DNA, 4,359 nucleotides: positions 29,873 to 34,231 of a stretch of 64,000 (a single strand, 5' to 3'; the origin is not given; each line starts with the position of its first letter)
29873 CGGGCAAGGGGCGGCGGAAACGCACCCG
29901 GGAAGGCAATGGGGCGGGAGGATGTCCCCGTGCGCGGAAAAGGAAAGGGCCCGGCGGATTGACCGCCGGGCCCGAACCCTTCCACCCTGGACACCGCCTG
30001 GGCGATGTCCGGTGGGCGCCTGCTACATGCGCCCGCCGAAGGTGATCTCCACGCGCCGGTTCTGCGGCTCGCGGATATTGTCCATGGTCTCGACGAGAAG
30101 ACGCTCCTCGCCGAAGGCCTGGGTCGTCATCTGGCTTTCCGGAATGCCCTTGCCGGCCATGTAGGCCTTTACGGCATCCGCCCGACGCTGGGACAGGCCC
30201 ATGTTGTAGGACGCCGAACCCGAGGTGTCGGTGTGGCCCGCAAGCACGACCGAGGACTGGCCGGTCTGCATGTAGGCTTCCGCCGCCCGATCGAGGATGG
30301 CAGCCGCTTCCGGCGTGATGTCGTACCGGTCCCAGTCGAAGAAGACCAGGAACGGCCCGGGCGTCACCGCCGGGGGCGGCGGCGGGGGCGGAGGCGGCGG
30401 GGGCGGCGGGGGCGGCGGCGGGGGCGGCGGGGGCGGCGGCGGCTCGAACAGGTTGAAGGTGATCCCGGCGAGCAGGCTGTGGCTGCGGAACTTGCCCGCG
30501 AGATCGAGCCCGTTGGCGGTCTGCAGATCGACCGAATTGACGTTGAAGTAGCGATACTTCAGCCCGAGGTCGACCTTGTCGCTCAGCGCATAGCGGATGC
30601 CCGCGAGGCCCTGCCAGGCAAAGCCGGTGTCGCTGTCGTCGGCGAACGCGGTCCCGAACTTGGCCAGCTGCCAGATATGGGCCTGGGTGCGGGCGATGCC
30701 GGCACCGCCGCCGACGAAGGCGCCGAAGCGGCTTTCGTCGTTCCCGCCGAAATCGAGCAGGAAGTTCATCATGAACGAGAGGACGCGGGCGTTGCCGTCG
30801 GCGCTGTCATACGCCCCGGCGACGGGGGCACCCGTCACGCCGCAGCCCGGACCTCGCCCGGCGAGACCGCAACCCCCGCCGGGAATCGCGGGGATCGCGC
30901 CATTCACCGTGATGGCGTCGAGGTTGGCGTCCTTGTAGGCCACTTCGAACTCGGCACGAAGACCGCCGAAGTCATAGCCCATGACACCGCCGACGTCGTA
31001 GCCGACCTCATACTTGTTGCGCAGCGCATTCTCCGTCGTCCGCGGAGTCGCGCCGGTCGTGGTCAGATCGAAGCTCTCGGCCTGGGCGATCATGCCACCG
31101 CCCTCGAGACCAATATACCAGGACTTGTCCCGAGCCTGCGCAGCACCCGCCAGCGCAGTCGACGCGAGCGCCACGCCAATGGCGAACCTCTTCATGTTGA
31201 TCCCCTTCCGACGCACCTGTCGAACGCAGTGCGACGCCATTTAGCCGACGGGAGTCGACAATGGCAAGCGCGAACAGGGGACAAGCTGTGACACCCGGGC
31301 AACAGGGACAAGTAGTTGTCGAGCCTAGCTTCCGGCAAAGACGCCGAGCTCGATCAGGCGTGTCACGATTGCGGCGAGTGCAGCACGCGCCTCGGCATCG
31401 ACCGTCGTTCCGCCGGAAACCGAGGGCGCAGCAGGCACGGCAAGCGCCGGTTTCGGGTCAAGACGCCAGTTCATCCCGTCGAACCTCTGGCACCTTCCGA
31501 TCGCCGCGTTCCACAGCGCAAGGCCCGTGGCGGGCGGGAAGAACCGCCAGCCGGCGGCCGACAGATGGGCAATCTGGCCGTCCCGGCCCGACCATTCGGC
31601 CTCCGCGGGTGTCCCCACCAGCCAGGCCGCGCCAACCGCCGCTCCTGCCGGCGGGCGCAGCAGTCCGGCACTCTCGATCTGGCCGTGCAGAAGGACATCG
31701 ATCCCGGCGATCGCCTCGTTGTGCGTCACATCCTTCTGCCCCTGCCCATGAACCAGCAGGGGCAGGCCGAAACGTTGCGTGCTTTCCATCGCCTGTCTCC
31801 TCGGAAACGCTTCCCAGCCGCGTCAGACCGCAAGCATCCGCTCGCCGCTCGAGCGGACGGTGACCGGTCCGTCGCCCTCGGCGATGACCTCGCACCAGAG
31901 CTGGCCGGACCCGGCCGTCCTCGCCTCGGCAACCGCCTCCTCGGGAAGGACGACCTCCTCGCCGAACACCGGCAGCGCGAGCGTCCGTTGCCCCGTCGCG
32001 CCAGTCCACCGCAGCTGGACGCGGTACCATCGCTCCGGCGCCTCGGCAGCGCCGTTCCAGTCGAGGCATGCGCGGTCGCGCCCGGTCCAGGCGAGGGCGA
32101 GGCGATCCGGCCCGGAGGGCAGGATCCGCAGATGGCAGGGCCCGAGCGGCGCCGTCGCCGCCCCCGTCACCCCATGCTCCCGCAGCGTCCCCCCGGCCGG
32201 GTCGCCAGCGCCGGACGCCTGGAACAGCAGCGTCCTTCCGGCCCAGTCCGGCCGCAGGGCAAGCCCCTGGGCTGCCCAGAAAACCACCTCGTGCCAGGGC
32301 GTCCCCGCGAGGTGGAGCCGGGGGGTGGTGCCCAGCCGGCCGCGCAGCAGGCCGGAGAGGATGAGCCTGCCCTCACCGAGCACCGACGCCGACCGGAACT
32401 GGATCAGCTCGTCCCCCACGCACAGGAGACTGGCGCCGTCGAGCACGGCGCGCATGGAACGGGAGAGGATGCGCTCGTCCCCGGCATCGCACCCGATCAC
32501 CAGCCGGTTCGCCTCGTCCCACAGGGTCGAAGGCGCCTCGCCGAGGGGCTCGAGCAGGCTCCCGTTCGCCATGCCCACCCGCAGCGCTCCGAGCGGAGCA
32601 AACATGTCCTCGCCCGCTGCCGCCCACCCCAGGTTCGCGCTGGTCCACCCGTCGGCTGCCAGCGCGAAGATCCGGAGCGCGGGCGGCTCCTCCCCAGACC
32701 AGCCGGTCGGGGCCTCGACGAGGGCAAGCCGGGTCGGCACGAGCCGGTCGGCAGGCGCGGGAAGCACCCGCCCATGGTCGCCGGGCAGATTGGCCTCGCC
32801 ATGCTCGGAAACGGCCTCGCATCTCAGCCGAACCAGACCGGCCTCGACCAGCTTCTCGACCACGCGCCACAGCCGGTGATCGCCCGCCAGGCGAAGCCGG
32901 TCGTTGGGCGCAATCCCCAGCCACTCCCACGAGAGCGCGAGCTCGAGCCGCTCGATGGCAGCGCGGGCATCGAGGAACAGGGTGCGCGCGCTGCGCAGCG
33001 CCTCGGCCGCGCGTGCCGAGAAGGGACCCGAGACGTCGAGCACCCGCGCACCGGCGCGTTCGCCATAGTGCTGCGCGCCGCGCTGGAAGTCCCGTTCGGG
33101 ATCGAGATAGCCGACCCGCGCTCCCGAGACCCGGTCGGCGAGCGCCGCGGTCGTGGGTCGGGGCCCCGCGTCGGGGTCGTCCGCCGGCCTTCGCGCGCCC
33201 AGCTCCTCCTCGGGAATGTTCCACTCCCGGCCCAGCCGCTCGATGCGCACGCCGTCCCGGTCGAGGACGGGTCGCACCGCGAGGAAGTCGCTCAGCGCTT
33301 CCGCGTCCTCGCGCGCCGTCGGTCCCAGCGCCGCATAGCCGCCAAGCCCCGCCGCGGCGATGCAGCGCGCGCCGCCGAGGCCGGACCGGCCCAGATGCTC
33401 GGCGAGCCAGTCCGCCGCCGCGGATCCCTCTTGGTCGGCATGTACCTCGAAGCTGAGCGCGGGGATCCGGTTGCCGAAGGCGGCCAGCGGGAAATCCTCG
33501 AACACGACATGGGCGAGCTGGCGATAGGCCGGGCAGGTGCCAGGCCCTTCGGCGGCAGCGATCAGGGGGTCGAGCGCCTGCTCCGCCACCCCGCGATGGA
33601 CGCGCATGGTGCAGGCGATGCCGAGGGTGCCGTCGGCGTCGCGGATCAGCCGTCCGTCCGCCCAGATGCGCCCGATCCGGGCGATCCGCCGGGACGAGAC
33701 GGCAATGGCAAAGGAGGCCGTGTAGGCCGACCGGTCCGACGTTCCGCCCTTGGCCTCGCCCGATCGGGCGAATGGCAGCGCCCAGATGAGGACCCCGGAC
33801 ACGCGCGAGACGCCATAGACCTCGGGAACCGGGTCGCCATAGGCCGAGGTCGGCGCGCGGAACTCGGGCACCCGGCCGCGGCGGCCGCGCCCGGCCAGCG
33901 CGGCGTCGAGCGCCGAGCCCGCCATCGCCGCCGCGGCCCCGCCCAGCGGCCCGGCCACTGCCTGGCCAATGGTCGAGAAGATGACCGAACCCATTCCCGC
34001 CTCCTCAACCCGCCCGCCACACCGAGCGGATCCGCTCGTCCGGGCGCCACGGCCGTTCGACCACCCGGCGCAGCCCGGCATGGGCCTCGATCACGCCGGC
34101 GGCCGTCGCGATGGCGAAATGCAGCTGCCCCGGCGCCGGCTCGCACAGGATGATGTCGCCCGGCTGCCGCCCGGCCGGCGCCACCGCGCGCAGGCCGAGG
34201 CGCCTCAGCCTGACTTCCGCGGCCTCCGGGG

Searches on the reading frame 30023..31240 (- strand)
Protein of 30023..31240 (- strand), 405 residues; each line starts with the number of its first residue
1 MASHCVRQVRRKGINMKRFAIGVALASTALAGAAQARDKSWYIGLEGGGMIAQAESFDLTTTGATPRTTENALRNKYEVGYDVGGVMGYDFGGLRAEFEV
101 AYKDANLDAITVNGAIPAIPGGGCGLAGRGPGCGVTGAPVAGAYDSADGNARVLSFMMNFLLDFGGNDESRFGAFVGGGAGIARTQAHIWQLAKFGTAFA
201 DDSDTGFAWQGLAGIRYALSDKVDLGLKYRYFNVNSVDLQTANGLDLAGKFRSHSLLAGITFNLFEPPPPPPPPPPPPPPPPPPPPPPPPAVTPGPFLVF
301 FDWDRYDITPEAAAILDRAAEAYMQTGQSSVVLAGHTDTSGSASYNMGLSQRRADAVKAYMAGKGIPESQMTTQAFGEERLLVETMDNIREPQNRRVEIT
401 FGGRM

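Call 95: search_protein_families(library=pfam, proteins=[window:30023-31240:-], max_evalue=0.001)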
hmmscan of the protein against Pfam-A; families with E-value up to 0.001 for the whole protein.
window:30023-31240:- (405 aa): 3 families
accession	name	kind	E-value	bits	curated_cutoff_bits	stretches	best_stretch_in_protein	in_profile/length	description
PF00691.25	OmpA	-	7.7e-20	71.5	27.2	1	300-395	1-98/98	OmpA family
PF13505.12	OMP_b-brl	-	5.9e-10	40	28.7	1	23-243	3-158/175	Outer membrane protein beta-barrel domain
PF01617.23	Surface_Ag_2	-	0.00014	21.8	22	0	81-105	69-93/247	Surface antigen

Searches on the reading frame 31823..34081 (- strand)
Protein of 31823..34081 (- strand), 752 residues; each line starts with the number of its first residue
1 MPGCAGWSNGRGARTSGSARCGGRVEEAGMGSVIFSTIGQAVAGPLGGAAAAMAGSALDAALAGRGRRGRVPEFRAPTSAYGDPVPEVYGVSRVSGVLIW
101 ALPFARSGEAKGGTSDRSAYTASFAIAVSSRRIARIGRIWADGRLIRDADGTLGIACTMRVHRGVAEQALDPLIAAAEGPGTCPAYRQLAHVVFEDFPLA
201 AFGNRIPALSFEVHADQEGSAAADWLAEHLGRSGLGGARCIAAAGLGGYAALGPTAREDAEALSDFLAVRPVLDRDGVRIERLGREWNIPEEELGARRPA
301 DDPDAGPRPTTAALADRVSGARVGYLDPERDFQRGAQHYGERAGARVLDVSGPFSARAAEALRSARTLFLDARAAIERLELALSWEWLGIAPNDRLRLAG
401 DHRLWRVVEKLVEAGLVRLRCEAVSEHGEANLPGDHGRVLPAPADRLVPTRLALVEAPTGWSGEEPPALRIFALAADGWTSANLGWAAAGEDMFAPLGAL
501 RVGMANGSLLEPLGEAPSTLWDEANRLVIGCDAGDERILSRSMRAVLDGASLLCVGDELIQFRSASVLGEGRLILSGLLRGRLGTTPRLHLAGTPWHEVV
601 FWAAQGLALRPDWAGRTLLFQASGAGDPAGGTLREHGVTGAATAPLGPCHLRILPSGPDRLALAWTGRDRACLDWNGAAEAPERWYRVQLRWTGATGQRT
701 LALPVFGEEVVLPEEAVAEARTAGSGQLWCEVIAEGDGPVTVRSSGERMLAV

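Call 5: search_protein_families(library=pfam, proteins=[window:31823-34081:-], max_evalue=0.01)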
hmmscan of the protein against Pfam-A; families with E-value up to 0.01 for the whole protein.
window:31823-34081:- (752 aa): 2 families
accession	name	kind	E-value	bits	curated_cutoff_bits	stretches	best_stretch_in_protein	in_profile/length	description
PF23666.2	Rcc01698_C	-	2.4e-17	63.5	27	1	507-594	4-95/98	Rcc01698-like, C-terminal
PF13550.12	Phage-tail_3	-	1.5e-10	41.7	23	1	297-409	44-161/164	Putative phage tail protein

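Call 6: search_protein_families(library=phrogs, proteins=[window:31823-34081:-], max_evalue=0.01)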
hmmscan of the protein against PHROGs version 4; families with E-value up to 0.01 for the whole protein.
window:31823-34081:- (752 aa): 2 families
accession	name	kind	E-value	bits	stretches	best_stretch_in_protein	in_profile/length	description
phrog_4271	-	tail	6e-83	280.3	2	30-222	1-211/1309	tail protein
phrog_1101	-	tail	2e-19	70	2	68-229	28-216/1405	tail protein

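Call 7: search_protein_families(library=ncbifam, proteins=[window:31823-34081:-], max_evalue=0.01)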
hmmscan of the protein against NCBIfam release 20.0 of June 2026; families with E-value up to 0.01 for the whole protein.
window:31823-34081:- (752 aa): 1 family
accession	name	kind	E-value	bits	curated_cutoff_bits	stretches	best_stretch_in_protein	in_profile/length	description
NF048004.1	GTA_megatron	equivalog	1.8e-82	277.8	800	2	30-218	1-205/1299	baseplate multidomain protein megatron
